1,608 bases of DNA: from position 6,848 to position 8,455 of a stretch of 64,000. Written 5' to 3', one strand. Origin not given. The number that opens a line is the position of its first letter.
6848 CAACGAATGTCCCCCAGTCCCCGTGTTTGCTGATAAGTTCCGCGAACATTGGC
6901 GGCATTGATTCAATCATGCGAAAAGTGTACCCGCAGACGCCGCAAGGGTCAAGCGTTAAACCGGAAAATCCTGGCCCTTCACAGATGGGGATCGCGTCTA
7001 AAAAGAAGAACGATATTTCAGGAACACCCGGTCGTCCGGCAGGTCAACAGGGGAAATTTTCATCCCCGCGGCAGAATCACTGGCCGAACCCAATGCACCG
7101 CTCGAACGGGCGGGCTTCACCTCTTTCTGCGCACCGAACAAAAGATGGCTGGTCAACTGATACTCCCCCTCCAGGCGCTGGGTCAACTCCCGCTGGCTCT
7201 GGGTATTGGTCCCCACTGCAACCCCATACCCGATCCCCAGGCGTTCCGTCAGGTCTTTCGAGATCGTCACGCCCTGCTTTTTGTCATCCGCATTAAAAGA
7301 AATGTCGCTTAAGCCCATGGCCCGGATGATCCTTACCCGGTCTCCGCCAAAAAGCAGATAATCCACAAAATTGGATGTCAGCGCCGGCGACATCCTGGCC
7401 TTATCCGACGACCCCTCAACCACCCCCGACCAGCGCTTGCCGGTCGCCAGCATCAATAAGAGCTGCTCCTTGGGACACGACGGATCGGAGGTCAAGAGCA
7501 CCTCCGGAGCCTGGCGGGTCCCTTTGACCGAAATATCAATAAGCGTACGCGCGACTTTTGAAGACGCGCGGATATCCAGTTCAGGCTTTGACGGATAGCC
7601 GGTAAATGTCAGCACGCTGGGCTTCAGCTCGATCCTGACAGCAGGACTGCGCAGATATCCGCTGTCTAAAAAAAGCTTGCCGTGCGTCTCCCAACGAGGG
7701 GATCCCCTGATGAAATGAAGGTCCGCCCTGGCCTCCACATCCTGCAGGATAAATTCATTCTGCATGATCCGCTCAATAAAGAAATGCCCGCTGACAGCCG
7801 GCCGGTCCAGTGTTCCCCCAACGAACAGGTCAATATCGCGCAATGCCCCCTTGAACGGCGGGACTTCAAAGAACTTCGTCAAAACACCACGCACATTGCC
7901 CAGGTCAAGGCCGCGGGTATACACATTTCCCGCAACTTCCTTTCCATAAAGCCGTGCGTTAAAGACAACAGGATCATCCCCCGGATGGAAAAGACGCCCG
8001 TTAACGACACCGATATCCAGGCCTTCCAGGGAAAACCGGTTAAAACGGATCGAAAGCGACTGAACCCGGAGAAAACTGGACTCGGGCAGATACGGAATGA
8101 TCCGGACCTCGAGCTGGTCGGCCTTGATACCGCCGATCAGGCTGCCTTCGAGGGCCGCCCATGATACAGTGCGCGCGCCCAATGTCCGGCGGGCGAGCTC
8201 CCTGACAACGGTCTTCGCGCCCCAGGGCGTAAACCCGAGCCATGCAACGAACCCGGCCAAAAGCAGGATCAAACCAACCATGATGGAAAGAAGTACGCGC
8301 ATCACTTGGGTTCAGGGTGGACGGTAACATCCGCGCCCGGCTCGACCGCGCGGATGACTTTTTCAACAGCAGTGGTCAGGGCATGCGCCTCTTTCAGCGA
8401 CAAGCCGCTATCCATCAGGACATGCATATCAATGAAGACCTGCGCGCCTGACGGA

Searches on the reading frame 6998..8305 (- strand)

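Call 39: search_protein_families(library=pfam, proteins=[window:6998-8305:-], max_evalue=0.00001)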
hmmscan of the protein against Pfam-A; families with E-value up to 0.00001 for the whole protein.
window:6998-8305:- (435 aa): 1 family
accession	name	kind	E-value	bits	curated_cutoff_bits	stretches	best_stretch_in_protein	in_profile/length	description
PF04357.19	TamB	-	7.5e-16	58.8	22.4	1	208-389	165-360/381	TamB, inner membrane protein subunit of TAM complex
